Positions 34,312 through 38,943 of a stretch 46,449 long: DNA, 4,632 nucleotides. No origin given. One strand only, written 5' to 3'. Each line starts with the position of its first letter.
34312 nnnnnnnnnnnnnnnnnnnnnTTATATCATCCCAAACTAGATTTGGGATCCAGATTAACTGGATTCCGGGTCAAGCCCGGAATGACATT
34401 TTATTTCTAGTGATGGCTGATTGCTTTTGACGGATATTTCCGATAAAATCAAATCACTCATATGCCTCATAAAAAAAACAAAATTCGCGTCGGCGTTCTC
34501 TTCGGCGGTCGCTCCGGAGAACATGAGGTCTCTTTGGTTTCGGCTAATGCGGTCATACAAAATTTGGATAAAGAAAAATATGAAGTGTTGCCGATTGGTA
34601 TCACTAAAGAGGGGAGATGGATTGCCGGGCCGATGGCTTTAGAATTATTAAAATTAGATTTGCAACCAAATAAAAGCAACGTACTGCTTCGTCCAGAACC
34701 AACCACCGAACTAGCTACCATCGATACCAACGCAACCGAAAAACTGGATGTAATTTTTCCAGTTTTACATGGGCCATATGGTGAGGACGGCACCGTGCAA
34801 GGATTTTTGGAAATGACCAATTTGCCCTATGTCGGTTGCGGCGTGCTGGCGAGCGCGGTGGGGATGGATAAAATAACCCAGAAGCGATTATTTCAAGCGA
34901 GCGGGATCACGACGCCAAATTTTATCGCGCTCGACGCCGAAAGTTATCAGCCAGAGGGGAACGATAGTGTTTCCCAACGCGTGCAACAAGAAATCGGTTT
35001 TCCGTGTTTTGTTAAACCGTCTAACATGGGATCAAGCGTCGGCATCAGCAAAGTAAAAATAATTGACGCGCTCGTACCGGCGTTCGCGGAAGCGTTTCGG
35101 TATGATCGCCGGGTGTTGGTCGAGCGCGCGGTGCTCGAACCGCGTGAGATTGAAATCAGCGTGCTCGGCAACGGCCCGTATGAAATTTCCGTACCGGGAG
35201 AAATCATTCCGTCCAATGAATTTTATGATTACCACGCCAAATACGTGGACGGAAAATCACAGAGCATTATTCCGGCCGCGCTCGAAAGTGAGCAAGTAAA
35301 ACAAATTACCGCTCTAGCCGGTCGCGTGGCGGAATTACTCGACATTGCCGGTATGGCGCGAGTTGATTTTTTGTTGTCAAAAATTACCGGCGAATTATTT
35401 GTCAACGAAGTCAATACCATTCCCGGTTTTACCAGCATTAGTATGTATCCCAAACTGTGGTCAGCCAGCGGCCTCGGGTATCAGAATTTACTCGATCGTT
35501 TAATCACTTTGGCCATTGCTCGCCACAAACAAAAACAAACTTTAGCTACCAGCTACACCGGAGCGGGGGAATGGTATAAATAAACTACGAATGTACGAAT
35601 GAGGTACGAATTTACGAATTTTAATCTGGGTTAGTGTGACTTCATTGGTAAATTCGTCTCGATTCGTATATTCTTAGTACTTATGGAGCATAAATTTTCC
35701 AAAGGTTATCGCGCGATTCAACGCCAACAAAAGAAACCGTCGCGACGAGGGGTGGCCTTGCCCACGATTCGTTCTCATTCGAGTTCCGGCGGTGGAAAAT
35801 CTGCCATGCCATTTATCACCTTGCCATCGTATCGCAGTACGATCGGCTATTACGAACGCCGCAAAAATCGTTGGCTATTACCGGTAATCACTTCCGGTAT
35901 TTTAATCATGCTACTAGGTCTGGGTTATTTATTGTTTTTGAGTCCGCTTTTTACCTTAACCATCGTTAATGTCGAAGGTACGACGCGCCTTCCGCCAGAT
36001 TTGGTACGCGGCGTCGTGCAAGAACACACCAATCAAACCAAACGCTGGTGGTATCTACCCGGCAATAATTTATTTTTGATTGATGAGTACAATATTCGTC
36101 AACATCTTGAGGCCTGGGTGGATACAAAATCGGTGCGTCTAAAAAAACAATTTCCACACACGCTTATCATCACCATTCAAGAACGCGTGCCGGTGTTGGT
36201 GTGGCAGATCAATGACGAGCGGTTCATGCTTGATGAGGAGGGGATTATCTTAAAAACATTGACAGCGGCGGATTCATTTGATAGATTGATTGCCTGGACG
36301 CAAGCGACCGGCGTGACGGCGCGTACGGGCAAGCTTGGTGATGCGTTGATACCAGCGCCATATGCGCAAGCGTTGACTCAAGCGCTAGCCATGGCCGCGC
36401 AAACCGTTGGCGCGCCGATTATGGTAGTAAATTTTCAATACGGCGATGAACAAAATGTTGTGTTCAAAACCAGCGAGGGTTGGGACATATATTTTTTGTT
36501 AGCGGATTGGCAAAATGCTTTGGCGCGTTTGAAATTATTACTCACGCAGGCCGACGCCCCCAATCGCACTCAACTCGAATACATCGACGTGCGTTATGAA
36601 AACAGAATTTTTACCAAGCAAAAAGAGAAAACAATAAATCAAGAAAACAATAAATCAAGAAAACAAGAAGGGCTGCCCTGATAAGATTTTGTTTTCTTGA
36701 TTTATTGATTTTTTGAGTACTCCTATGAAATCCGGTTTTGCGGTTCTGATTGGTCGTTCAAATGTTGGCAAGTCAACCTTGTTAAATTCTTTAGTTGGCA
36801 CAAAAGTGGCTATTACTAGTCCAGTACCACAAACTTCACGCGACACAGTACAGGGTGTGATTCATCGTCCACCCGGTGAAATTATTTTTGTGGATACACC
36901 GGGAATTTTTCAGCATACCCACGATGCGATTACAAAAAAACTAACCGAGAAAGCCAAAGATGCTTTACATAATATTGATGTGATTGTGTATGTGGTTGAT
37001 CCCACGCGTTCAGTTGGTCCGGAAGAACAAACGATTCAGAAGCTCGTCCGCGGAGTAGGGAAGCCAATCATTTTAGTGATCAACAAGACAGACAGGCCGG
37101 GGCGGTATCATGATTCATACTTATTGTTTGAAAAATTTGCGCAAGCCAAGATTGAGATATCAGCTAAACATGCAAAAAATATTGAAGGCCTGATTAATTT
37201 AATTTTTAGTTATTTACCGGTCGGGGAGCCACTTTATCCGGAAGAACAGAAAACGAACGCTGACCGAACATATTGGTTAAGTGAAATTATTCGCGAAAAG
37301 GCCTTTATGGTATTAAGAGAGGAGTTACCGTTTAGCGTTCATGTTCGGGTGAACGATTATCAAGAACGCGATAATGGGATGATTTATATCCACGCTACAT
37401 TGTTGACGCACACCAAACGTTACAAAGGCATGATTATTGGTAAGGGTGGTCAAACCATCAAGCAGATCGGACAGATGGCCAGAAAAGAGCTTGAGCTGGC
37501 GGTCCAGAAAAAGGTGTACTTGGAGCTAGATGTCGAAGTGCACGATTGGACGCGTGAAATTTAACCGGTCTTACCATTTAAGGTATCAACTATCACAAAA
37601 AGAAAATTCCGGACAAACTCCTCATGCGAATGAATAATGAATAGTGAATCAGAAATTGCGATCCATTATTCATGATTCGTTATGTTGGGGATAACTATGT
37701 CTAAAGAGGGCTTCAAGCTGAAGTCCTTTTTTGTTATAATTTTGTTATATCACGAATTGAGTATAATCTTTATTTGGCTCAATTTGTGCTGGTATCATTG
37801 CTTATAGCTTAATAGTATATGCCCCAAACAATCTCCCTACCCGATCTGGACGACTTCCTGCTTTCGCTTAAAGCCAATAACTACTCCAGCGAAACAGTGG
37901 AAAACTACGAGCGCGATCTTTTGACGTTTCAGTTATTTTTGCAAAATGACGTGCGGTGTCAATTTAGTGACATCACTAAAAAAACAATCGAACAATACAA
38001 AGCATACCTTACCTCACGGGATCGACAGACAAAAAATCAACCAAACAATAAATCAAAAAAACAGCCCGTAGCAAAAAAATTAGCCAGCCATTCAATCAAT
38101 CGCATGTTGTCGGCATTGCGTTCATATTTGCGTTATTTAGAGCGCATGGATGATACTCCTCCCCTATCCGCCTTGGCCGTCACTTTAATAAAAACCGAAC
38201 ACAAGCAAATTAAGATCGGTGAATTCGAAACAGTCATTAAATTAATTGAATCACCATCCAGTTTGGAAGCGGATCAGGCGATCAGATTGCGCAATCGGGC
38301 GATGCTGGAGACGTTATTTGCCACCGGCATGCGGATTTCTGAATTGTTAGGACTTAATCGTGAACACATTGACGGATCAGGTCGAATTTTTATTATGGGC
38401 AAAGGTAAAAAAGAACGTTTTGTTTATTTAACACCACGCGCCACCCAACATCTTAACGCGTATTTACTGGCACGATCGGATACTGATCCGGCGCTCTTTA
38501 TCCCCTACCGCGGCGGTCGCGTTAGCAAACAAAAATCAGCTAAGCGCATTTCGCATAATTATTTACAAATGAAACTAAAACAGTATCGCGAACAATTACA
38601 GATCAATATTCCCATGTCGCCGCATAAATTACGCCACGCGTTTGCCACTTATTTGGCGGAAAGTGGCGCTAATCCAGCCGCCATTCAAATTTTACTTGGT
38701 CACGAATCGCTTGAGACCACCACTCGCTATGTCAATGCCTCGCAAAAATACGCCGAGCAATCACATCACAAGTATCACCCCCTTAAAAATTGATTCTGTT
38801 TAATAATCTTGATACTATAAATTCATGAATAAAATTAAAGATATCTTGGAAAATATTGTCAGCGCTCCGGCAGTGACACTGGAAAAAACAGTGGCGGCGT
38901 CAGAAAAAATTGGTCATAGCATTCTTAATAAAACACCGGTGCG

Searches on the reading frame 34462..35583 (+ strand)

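Call 72: search_protein_families(library=pfam, proteins=[window:34462-35583:+])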
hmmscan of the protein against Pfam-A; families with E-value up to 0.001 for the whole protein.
window:34462-35583:+ (373 aa): 4 families
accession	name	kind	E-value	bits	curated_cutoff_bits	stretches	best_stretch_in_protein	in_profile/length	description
PF07478.18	Dala_Dala_lig_C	-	2.6e-70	236.5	24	1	143-349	1-204/204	D-ala D-ala ligase C-terminus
PF01820.27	Dala_Dala_lig_N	-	8.7e-39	133.2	34.6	1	9-126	1-121/121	D-ala D-ala ligase N-terminus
PF02786.22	CPSase_L_D2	-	9.3e-11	42.1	19.8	1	171-319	30-178/211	Carbamoyl-phosphate synthase L chain, ATP binding domain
PF02222.28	ATP-grasp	-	1.2e-08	35.3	27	1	144-318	3-160/179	ATP-grasp domain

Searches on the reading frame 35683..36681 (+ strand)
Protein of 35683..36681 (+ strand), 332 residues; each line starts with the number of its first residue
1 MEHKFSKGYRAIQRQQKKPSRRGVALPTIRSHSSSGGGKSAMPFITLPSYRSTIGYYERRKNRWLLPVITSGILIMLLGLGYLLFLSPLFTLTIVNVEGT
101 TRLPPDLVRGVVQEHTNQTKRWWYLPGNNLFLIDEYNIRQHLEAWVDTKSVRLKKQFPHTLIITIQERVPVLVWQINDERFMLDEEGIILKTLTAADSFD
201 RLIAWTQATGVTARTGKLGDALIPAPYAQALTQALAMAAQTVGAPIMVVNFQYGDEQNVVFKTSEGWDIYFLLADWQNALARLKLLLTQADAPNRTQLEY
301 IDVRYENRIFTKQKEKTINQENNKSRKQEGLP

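Call 72: search_protein_families(library=pfam, proteins=[window:35683-36681:+])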
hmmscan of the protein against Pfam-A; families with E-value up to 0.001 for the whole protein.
window:35683-36681:+ (332 aa): 2 families
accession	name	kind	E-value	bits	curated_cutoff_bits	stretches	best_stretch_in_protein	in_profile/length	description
PF08478.15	POTRA_1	-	1.4e-07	32.1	23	1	126-168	27-69/69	POTRA domain, FtsQ-type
PF03799.20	FtsQ_DivIB_C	-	0.00084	20.6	21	0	173-304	2-114/114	Cell division protein FtsQ/DivIB, C-terminal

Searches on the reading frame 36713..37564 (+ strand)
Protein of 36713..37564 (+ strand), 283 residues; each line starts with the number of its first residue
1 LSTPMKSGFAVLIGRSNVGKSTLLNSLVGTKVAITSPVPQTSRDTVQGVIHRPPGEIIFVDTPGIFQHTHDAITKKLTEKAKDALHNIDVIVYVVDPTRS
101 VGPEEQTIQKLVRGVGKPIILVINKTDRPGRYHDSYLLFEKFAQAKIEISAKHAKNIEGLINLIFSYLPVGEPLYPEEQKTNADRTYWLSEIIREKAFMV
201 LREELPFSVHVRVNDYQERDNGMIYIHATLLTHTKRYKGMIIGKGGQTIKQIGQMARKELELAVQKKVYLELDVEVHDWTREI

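Call 72: search_protein_families(library=pfam, proteins=[window:36713-37564:+])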
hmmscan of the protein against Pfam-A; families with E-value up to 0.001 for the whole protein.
window:36713-37564:+ (283 aa): 10 families
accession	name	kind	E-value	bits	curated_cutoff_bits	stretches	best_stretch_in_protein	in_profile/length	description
PF01926.29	MMR_HSR1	-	5e-26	91.5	21.9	1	11-125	3-113/113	50S ribosome-binding GTPase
PF07650.23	KH_2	-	1.2e-13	51.1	22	1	205-278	2-75/78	KH domain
PF02421.24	FeoB_N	-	8e-12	45.4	27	1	11-162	4-154/156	Ferrous iron transport protein B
PF00350.29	Dynamin_N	-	9.3e-11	42.5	27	1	11-43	2-34/168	Dynamin family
PF00009.33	GTP_EFTU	-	4.6e-10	39.8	26.5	1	57-169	71-187/188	Elongation factor Tu GTP binding domain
PF04548.22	AIG1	-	1e-09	38.5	27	1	11-119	4-115/212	AIG1 family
PF03193.22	RsgA_GTPase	-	2.7e-07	31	30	1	5-66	104-169/174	RsgA GTPase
PF00071.28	Ras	-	1.8e-05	24.8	21.6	1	11-163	3-155/162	Ras family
PF10662.15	PduV-EutP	-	0.00016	21.9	21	0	11-163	5-140/143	Ethanolamine utilisation - propanediol utilisation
PF02492.25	cobW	-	0.00028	21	20.7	0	52-128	80-155/180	CobW/HypB/UreG, nucleotide-binding domain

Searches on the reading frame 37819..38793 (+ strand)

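Call 78: search_protein_families(library=pfam, proteins=[window:37819-38793:+])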
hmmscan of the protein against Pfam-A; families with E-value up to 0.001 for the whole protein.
window:37819-38793:+ (324 aa): 4 families
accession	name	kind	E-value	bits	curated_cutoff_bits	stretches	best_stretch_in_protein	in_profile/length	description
PF00589.27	Phage_integrase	-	1.8e-32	112.9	27.1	1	148-308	17-169/172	Phage integrase family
PF02899.23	Phage_int_SAM_1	-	1e-10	42.1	22.3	1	11-109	2-81/83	Phage integrase, N-terminal SAM-like domain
PF13102.12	Phage_int_SAM_5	-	7.8e-08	33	22.3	1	20-105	16-80/98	Phage integrase SAM-like domain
PF13495.12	Phage_int_SAM_4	-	0.00012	22.9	27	0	10-77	2-66/85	Phage integrase, N-terminal SAM-like domain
